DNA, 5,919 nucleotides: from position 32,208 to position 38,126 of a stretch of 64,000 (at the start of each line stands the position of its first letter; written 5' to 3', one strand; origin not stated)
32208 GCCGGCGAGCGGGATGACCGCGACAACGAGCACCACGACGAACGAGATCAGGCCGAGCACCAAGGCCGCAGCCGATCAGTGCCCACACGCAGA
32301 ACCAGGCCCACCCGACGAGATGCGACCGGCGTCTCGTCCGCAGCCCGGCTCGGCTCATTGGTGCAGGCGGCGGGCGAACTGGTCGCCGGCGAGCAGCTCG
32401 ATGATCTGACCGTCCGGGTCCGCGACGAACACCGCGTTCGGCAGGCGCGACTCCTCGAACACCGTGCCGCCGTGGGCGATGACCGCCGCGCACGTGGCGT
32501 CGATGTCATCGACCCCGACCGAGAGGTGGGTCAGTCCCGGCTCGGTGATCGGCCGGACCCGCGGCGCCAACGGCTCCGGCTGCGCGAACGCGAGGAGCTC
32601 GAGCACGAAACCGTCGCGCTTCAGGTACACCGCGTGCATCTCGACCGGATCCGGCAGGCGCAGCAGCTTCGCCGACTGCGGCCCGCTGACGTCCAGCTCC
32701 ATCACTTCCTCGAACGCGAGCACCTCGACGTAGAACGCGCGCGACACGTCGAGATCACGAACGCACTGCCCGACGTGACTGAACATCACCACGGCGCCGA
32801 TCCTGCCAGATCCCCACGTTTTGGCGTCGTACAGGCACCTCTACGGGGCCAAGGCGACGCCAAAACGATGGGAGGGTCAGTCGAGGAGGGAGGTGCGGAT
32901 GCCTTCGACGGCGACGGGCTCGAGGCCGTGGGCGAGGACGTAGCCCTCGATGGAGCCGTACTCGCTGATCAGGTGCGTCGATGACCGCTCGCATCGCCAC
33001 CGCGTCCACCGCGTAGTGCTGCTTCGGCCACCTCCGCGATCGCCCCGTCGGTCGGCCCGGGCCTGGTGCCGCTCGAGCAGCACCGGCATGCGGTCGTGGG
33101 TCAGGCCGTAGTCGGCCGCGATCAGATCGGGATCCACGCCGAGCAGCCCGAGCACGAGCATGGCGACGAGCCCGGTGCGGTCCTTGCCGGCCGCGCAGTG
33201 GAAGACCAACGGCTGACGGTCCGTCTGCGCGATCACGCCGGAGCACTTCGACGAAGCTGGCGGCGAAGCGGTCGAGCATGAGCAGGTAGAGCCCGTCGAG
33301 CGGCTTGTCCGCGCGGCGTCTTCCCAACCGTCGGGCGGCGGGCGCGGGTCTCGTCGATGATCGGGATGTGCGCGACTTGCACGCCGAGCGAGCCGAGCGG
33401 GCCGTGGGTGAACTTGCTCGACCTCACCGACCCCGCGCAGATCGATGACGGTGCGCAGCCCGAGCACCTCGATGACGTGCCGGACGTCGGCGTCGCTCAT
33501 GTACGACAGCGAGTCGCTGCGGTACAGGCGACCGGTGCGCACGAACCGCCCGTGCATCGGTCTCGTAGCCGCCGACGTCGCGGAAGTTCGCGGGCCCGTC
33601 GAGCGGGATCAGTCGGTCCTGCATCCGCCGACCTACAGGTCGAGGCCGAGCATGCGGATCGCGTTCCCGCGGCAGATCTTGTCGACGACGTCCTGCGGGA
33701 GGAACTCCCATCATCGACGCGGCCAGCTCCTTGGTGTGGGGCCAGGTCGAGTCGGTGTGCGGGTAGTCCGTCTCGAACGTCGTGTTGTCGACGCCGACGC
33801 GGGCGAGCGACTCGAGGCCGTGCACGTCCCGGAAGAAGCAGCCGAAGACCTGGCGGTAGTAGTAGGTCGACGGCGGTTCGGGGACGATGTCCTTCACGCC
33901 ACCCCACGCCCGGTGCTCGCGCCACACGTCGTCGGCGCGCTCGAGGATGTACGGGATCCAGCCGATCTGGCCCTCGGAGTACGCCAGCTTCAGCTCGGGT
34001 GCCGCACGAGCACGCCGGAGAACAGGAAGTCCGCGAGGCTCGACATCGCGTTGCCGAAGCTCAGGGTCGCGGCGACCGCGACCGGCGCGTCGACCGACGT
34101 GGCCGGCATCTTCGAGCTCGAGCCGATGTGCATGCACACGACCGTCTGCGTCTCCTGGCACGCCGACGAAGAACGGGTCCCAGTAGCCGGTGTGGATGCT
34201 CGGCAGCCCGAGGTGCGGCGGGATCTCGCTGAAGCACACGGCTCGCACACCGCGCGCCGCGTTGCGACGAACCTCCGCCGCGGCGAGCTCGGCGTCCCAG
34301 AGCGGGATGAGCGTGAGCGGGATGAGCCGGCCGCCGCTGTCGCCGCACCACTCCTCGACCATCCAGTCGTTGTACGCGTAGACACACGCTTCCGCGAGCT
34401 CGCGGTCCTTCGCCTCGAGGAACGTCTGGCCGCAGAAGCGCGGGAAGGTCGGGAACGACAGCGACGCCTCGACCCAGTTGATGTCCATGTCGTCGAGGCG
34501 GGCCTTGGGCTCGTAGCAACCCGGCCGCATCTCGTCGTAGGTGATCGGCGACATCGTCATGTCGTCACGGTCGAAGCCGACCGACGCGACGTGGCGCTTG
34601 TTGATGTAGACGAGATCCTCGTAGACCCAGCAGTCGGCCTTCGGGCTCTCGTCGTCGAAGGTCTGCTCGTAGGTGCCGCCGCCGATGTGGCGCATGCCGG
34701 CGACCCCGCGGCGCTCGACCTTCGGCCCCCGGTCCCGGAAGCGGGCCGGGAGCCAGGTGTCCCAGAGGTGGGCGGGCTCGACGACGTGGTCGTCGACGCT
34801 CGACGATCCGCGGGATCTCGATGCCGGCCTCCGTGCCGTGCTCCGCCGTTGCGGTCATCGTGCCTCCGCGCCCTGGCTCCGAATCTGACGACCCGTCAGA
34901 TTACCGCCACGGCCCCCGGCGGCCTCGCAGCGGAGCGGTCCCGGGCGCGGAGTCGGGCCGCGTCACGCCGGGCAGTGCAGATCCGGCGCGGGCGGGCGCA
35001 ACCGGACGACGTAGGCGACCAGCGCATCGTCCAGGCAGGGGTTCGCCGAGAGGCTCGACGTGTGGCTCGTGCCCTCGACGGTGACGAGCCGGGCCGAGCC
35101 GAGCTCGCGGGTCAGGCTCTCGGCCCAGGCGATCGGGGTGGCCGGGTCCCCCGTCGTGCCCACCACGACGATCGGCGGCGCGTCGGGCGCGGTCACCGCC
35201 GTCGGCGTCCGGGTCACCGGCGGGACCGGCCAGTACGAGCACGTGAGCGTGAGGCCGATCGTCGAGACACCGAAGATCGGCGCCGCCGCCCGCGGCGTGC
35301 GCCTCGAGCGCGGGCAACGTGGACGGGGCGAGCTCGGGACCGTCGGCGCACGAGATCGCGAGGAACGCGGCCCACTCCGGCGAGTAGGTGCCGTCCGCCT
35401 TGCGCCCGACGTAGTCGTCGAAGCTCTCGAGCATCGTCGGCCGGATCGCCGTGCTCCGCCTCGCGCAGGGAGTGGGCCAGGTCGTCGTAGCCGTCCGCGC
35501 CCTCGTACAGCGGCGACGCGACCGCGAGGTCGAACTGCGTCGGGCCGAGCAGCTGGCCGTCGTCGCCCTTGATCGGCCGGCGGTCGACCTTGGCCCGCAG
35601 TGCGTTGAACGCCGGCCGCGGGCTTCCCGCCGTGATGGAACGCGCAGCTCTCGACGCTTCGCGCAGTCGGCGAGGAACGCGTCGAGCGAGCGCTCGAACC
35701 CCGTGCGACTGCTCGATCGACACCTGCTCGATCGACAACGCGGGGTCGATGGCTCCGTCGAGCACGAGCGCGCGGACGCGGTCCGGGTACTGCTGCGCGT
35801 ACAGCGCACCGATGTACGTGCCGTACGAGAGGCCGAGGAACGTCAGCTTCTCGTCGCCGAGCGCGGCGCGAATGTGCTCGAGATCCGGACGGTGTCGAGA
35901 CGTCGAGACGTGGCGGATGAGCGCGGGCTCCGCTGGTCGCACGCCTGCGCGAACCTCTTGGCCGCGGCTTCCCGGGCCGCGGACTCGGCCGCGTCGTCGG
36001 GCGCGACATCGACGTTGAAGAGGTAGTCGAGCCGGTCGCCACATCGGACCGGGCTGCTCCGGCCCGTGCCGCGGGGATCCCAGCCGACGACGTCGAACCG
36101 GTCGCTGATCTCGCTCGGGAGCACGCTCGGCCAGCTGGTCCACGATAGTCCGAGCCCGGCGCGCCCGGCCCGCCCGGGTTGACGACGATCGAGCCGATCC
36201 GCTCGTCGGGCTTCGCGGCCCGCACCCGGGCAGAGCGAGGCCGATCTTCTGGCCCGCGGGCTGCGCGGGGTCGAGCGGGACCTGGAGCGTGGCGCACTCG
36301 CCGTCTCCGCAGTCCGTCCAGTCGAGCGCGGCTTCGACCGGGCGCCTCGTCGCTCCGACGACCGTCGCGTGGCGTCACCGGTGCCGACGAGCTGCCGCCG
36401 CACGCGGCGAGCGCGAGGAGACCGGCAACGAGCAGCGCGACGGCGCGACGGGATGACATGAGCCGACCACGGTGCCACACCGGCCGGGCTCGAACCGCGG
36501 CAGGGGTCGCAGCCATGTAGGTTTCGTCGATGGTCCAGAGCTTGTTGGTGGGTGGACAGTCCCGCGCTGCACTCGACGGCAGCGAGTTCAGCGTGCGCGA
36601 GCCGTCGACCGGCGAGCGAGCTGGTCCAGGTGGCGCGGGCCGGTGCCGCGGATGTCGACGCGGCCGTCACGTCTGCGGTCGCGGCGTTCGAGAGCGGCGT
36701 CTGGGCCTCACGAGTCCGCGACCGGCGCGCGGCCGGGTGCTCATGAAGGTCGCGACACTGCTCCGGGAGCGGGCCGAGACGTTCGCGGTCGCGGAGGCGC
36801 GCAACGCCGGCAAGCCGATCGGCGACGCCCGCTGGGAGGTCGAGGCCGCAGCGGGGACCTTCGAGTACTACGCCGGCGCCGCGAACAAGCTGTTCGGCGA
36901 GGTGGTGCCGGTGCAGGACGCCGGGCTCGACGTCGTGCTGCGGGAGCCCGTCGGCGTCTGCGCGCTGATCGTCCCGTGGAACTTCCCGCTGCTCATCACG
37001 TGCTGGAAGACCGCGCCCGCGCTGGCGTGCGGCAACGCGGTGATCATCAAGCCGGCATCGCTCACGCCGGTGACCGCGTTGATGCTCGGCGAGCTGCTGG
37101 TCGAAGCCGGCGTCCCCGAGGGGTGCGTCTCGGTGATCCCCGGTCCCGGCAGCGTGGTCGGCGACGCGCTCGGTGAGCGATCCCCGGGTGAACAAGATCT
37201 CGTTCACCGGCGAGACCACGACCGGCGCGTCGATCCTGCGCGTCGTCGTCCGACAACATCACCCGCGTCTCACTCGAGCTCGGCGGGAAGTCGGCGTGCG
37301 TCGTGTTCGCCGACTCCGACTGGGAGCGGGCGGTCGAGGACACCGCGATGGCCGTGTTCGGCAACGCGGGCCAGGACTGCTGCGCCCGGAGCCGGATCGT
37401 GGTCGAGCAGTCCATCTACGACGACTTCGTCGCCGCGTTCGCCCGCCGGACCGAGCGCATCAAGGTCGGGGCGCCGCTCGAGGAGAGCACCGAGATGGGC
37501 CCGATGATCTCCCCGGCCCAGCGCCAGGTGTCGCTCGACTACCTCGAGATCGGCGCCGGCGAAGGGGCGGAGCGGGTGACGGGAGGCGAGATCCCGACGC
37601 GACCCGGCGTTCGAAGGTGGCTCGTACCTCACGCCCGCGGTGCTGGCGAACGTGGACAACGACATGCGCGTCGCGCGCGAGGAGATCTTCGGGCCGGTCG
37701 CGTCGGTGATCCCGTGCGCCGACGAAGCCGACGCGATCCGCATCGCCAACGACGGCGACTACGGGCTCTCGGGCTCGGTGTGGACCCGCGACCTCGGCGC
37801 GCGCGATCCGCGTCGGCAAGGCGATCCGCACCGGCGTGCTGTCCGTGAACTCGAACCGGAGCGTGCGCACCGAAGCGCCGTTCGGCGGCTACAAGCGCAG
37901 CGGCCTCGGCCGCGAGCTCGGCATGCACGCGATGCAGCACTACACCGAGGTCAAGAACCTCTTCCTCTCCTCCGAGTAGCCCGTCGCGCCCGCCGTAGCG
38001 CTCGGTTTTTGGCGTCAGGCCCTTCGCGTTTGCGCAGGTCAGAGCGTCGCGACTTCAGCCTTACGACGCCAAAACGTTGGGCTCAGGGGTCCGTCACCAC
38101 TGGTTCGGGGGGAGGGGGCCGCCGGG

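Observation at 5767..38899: Five-member family of palindromic elements with invariant termini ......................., each just past a stop codon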

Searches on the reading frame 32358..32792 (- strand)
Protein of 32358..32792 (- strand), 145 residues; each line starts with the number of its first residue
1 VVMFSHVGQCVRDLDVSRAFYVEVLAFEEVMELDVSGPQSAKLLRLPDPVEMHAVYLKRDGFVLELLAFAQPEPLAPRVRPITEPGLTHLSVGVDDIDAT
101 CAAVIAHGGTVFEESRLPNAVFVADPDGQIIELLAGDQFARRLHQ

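Call 90: search_protein_families(library=pfam, proteins=[window:32358-32792:-], max_evalue=0.001)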
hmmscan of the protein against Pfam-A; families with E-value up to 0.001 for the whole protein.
window:32358-32792:- (145 aa): 3 families
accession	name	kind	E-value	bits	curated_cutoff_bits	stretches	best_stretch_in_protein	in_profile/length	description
PF00903.31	Glyoxalase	-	3.8e-12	47.1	20.6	1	5-133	3-121/121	Glyoxalase/Bleomycin resistance protein/Dioxygenase superfamily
PF13669.12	Glyoxalase_4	-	6.6e-08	33.2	27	1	6-115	2-97/109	Glyoxalase/Bleomycin resistance protein/Dioxygenase superfamily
PF18029.7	Glyoxalase_6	-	1e-07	33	23.6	1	11-132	6-104/106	Glyoxalase-like domain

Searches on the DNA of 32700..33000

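Call 87: search_rna_families(source=window, start=32700, end=33000, threshold=evalue, max_evalue=1)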
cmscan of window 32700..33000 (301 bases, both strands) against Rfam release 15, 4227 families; matches with E-value up to 1: 0.
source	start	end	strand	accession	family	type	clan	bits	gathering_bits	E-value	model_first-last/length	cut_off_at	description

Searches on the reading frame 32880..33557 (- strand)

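Call 90: search_protein_families(library=pfam, proteins=[window:32880-33557:-], max_evalue=0.001)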
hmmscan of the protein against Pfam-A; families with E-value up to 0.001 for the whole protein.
window:32880-33557:- (226 aa): 1 family
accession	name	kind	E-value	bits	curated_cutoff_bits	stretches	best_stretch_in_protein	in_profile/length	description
PF13350.11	Y_phosphatase3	-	6e-39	134.9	22.2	1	2-225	19-239/240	Tyrosine phosphatase family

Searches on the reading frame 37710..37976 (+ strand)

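Call 90: search_protein_families(library=pfam, proteins=[window:37710-37976:+], max_evalue=0.001)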
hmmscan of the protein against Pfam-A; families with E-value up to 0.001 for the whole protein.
window:37710-37976:+ (89 aa): 1 family
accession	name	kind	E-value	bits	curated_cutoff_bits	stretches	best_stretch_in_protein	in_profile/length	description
PF00171.27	Aldedh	-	1.8e-12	47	23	1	29-83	405-460/461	Aldehyde dehydrogenase family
